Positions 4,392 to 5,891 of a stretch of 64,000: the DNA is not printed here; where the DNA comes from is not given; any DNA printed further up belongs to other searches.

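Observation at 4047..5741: Diguanylate cyclase fused to ferredoxin, iron-hydrogenase-like and RnfB-type Fe-S domains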

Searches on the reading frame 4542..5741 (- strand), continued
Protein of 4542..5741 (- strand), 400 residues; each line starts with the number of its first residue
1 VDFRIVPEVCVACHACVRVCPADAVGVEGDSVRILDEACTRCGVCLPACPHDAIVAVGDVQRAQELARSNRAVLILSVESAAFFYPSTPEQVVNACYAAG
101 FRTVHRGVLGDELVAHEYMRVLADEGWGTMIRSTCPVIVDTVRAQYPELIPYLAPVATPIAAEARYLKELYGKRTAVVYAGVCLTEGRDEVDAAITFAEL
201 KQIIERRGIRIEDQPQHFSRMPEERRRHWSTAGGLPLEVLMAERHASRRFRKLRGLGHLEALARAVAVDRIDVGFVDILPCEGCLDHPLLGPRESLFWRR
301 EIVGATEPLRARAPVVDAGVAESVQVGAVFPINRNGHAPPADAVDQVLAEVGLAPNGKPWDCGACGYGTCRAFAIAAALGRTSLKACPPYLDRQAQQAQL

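Call 51: search_protein_families(library=pfam, proteins=[P0151, P0153, P0158, P0163, P0175, P0177, P0204, P0225, P0162, P0172], max_evalue=0.0001)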
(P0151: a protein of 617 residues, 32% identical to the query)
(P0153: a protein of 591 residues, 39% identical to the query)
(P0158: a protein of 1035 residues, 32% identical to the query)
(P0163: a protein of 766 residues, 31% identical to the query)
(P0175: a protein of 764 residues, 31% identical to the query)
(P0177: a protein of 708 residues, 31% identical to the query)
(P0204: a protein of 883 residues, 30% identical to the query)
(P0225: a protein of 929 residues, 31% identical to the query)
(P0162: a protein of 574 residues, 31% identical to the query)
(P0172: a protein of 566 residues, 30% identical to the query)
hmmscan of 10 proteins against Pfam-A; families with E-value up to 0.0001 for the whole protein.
P0151 (617 aa): 7 families
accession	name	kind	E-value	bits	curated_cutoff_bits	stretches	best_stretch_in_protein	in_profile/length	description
PF00990.26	GGDEF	-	6.3e-53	179.3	23.8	1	424-580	2-161/161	Diguanylate cyclase, GGDEF domain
PF02906.19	Fe_hyd_lg_C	-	3.8e-38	131.9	22.1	1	76-299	5-245/245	Iron only hydrogenase large subunit, C-terminal domain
PF13237.11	Fer4_10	-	9.2e-07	29.1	25.5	1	6-51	4-52/53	4Fe-4S dicluster domain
PF04060.18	FeS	-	5.3e-06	26.5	23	1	377-406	4-33/33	Putative Fe-S cluster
PF00037.32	Fer4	-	2.8e-05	24.2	21.1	0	36-52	3-19/24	4Fe-4S binding domain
PF13187.11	Fer4_9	-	3.1e-05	24.3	27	1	10-55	1-51/52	4Fe-4S dicluster domain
PF12838.12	Fer4_7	-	5.7e-05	23.9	27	1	10-54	1-51/52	4Fe-4S dicluster domain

P0153 (591 aa): 7 families
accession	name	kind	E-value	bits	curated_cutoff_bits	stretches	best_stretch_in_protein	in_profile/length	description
PF00990.26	GGDEF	-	7.1e-46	156.3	23.8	1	428-584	2-161/161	Diguanylate cyclase, GGDEF domain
PF02906.19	Fe_hyd_lg_C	-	2.2e-27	96.7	22.1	1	72-303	3-245/245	Iron only hydrogenase large subunit, C-terminal domain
PF04060.18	FeS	-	1.2e-07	31.8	23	1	380-408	3-31/33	Putative Fe-S cluster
PF13237.11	Fer4_10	-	2.2e-07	31.1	25.5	1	6-48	6-52/53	4Fe-4S dicluster domain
PF13187.11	Fer4_9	-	1.8e-06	28.3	27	1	8-52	1-51/52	4Fe-4S dicluster domain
PF12838.12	Fer4_7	-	2.9e-06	28.1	27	1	8-51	1-51/52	4Fe-4S dicluster domain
PF00037.32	Fer4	-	2.8e-05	24.2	21.1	0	5-24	4-23/24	4Fe-4S binding domain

P0158 (1035 aa): 12 families
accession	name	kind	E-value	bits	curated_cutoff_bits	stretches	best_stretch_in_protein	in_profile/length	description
PF02906.19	Fe_hyd_lg_C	-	2.1e-47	162.3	22.1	1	73-299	2-245/245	Iron only hydrogenase large subunit, C-terminal domain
PF02518.31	HATPase_c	-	5.3e-26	91.7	26.4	1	902-1005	2-109/111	Histidine kinase-, DNA gyrase B-, and HSP90-like ATPase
PF01590.32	GAF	-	2.4e-14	54.4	22.4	1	616-754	1-129/133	GAF domain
PF13185.12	GAF_2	-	2.9e-12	47.4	28.6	1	615-741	2-117/136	GAF domain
PF13492.12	GAF_3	-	1.1e-11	45.7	27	1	444-587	1-129/129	GAF domain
PF04060.18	FeS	-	2.4e-08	34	23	1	379-409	3-33/33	Putative Fe-S cluster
PF00512.31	HisKA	-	1.3e-07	31.9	26.9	1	794-855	2-62/66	His Kinase A (phospho-acceptor) domain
PF13237.11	Fer4_10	-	1.7e-07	31.5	25.5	1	9-50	7-52/53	4Fe-4S dicluster domain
PF00037.32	Fer4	-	2e-06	27.8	21.1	1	35-54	3-22/24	4Fe-4S binding domain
PF12838.12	Fer4_7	-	7.8e-06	26.7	27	1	10-54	1-52/52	4Fe-4S dicluster domain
PF13187.11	Fer4_9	-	1.9e-05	25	27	1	10-54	1-51/52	4Fe-4S dicluster domain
PF13581.12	HATPase_c_2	-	5.3e-05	23.7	27.4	0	907-1002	33-126/127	Histidine kinase-like ATPase domain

P0163 (766 aa): 9 families
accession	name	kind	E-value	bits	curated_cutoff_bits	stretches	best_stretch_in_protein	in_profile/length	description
PF02906.19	Fe_hyd_lg_C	-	6.3e-47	160.7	22.1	1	73-298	3-245/245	Iron only hydrogenase large subunit, C-terminal domain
PF02518.31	HATPase_c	-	2.8e-24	86.1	26.4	1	661-765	4-110/111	Histidine kinase-, DNA gyrase B-, and HSP90-like ATPase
PF00512.31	HisKA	-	1.1e-14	54.7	26.9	1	551-613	3-63/66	His Kinase A (phospho-acceptor) domain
PF08448.16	PAS_4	-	1.4e-07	32.2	23.1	1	427-535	2-109/110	PAS fold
PF04060.18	FeS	-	1.5e-07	31.5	23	1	373-402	4-33/33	Putative Fe-S cluster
PF13237.11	Fer4_10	-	5.2e-07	29.9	25.5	1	8-50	6-52/53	4Fe-4S dicluster domain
PF12838.12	Fer4_7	-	6.2e-06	27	27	1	10-54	1-52/52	4Fe-4S dicluster domain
PF00037.32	Fer4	-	1e-05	25.6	21.1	0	37-50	5-18/24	4Fe-4S binding domain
PF13187.11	Fer4_9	-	3.8e-05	24.1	27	1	10-53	1-50/52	4Fe-4S dicluster domain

P0175 (764 aa): 17 families
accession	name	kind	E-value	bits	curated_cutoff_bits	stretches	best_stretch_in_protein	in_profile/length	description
PF00158.32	Sigma54_activat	-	6.9e-66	221.5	20.2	1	442-608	1-167/168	Sigma-54 interaction domain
PF02906.19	Fe_hyd_lg_C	-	4e-45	154.8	22.1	1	88-300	24-245/245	Iron only hydrogenase large subunit, C-terminal domain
PF25601.1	AAA_lid_14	-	3.8e-21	75.1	27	1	614-689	1-76/87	AAA+ ATPase lid domain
PF14532.12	Sigma54_activ_2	-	1.4e-16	61.5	25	1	450-613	8-138/138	Sigma-54 interaction domain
PF04060.18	FeS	-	1.9e-10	40.7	23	1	380-409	4-33/33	Putative Fe-S cluster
PF00037.32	Fer4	-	3e-08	33.6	21.1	0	7-27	4-24/24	4Fe-4S binding domain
PF07728.20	AAA_5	-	3.2e-08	34.1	22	1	466-586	2-125/139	AAA domain (dynein-related subfamily)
PF07724.20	AAA_2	-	3.8e-08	34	27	1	465-580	5-121/166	AAA domain (Cdc48 subfamily)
PF13237.11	Fer4_10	-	2.8e-07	30.8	25.5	1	7-50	5-52/53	4Fe-4S dicluster domain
PF12838.12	Fer4_7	-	4.7e-07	30.6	27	1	10-54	1-52/52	4Fe-4S dicluster domain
PF00004.35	AAA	-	1.1e-06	29.5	21.2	1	466-584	1-110/131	ATPase family associated with various cellular activities (AAA)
PF14697.11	Fer4_21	-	2.5e-06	27.9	35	1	8-51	5-52/59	4Fe-4S dicluster domain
PF02954.25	HTH_8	-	4.9e-06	26.6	22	1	715-752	4-41/42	Bacterial regulatory protein, Fis family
PF12797.12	Fer4_2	-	6e-06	26.3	24.5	0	33-50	3-20/22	4Fe-4S binding domain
PF12837.12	Fer4_6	-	9.7e-06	25.7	25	0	7-26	5-24/24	4Fe-4S binding domain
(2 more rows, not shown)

P0177 (708 aa): 10 families
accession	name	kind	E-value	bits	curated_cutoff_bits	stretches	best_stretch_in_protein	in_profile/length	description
PF02906.19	Fe_hyd_lg_C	-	2.7e-37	129.2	22.1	1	94-315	7-245/245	Iron only hydrogenase large subunit, C-terminal domain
PF02518.31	HATPase_c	-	1e-27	97.2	26.4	1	573-676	2-109/111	Histidine kinase-, DNA gyrase B-, and HSP90-like ATPase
PF00512.31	HisKA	-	4e-12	46.4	26.9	1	466-527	3-63/66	His Kinase A (phospho-acceptor) domain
PF00037.32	Fer4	-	1.2e-08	34.9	21.1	1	50-71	2-23/24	4Fe-4S binding domain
PF13187.11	Fer4_9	-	1.8e-08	34.7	27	1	26-70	1-51/52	4Fe-4S dicluster domain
PF12838.12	Fer4_7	-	5.4e-08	33.6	27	1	26-70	1-52/52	4Fe-4S dicluster domain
PF13237.11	Fer4_10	-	6.7e-08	32.8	25.5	1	20-67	2-53/53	4Fe-4S dicluster domain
PF04060.18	FeS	-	5.3e-07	29.7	23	1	393-422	4-33/33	Putative Fe-S cluster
PF13484.11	Fer4_16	-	8.3e-07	30.1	30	0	55-82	1-29/66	4Fe-4S double cluster binding domain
PF25160.1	LdpA_Fe-S-bd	-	1.7e-05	24.9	27.6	1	32-70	8-42/49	LdpA Fe-S cluster-binding domain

P0204 (883 aa): 14 families
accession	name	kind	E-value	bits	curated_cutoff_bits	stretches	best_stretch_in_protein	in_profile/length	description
PF00158.32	Sigma54_activat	-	1.3e-69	233.6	20.2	1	569-735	3-168/168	Sigma-54 interaction domain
PF02906.19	Fe_hyd_lg_C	-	5.2e-47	161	22.1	1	73-298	2-245/245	Iron only hydrogenase large subunit, C-terminal domain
PF25601.1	AAA_lid_14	-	2.8e-24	85.2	27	1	740-817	1-79/87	AAA+ ATPase lid domain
PF14532.12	Sigma54_activ_2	-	6.3e-19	69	25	1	582-739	15-138/138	Sigma-54 interaction domain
PF13426.13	PAS_9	-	4.7e-10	40.1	27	1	440-536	2-103/103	PAS domain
PF04060.18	FeS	-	6.6e-09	35.8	23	1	375-404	4-33/33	Putative Fe-S cluster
PF08448.16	PAS_4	-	2.7e-07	31.2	23.1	1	436-537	2-108/110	PAS fold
PF13237.11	Fer4_10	-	3.1e-06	27.5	25.5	1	9-51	6-52/53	4Fe-4S dicluster domain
PF00989.32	PAS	-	4e-06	27.2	22.6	1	430-533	2-112/113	PAS fold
PF07728.20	AAA_5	-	5.1e-06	27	22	1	591-712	2-125/139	AAA domain (dynein-related subfamily)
PF00037.32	Fer4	-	6.1e-06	26.3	21.1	0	7-27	3-23/24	4Fe-4S binding domain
PF01078.27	Mg_chelatase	-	1.9e-05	24.6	20.3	0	643-708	89-156/207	Magnesium chelatase, subunit ChlI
PF12838.12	Fer4_7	-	2.5e-05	25.1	27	1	11-55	1-52/52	4Fe-4S dicluster domain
PF12797.12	Fer4_2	-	4e-05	23.7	24.5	0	36-51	5-20/22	4Fe-4S binding domain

P0225 (929 aa): 9 families
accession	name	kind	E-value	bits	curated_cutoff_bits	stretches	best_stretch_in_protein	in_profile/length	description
PF02906.19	Fe_hyd_lg_C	-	3e-46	158.5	22.1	1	90-316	2-245/245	Iron only hydrogenase large subunit, C-terminal domain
PF02518.31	HATPase_c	-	3.8e-24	85.7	26.4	1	804-912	2-110/111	Histidine kinase-, DNA gyrase B-, and HSP90-like ATPase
PF00512.31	HisKA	-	5e-09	36.5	26.9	1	690-759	3-64/66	His Kinase A (phospho-acceptor) domain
PF04060.18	FeS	-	1.1e-07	31.9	23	1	389-418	4-33/33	Putative Fe-S cluster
PF13237.11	Fer4_10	-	1.3e-06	28.6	25.5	1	12-53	7-52/53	4Fe-4S dicluster domain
PF13187.11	Fer4_9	-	1.1e-05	25.8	27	1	13-56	1-50/52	4Fe-4S dicluster domain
PF12838.12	Fer4_7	-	2e-05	25.4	27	1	13-57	1-52/52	4Fe-4S dicluster domain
PF25160.1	LdpA_Fe-S-bd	-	7.8e-05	22.8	27.6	1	19-54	8-39/49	LdpA Fe-S cluster-binding domain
PF14697.11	Fer4_21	-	8.1e-05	23.1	35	1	13-53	7-51/59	4Fe-4S dicluster domain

P0162 (574 aa): 9 families
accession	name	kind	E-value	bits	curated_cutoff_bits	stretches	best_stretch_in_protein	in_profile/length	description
PF02906.19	Fe_hyd_lg_C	-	7.9e-55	186.6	22.1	1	72-300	1-245/245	Iron only hydrogenase large subunit, C-terminal domain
PF04060.18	FeS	-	5.8e-10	39.2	23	1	373-402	4-33/33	Putative Fe-S cluster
PF12838.12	Fer4_7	-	1.6e-06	28.9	27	1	10-54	1-52/52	4Fe-4S dicluster domain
PF13237.11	Fer4_10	-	1.8e-06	28.2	25.5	1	7-51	5-53/53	4Fe-4S dicluster domain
PF14697.11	Fer4_21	-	2.7e-06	27.9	35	1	8-53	5-55/59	4Fe-4S dicluster domain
PF00037.32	Fer4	-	4e-06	26.9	21.1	1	34-54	2-22/24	4Fe-4S binding domain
PF12837.12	Fer4_6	-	6.5e-06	26.3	25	1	33-54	2-23/24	4Fe-4S binding domain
PF13187.11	Fer4_9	-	8.1e-06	26.2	27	1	10-54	1-51/52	4Fe-4S dicluster domain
PF00989.32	PAS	-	9.7e-06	26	22.6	1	419-471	10-59/113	PAS fold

P0172 (566 aa): 10 families
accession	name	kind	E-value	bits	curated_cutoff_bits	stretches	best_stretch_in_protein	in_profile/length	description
PF02906.19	Fe_hyd_lg_C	-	1.6e-54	185.6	22.1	1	73-297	2-245/245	Iron only hydrogenase large subunit, C-terminal domain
PF04060.18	FeS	-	3.4e-09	36.7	23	1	368-397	4-33/33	Putative Fe-S cluster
PF00037.32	Fer4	-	3.3e-08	33.5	21.1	1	35-54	3-22/24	4Fe-4S binding domain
PF13237.11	Fer4_10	-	3.6e-08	33.7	25.5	1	7-51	5-53/53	4Fe-4S dicluster domain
PF13187.11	Fer4_9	-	6e-07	29.8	27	1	11-54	2-51/52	4Fe-4S dicluster domain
PF12838.12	Fer4_7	-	1.8e-06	28.8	27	1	11-54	2-52/52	4Fe-4S dicluster domain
PF00989.32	PAS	-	2.1e-06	28.2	22.6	1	410-459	6-55/113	PAS fold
PF14697.11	Fer4_21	-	5.3e-06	26.9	35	1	9-52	6-53/59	4Fe-4S dicluster domain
PF12837.12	Fer4_6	-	2.7e-05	24.3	25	0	34-54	3-23/24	4Fe-4S binding domain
PF13484.11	Fer4_16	-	9.6e-05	23.5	30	0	11-29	2-20/66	4Fe-4S double cluster binding domain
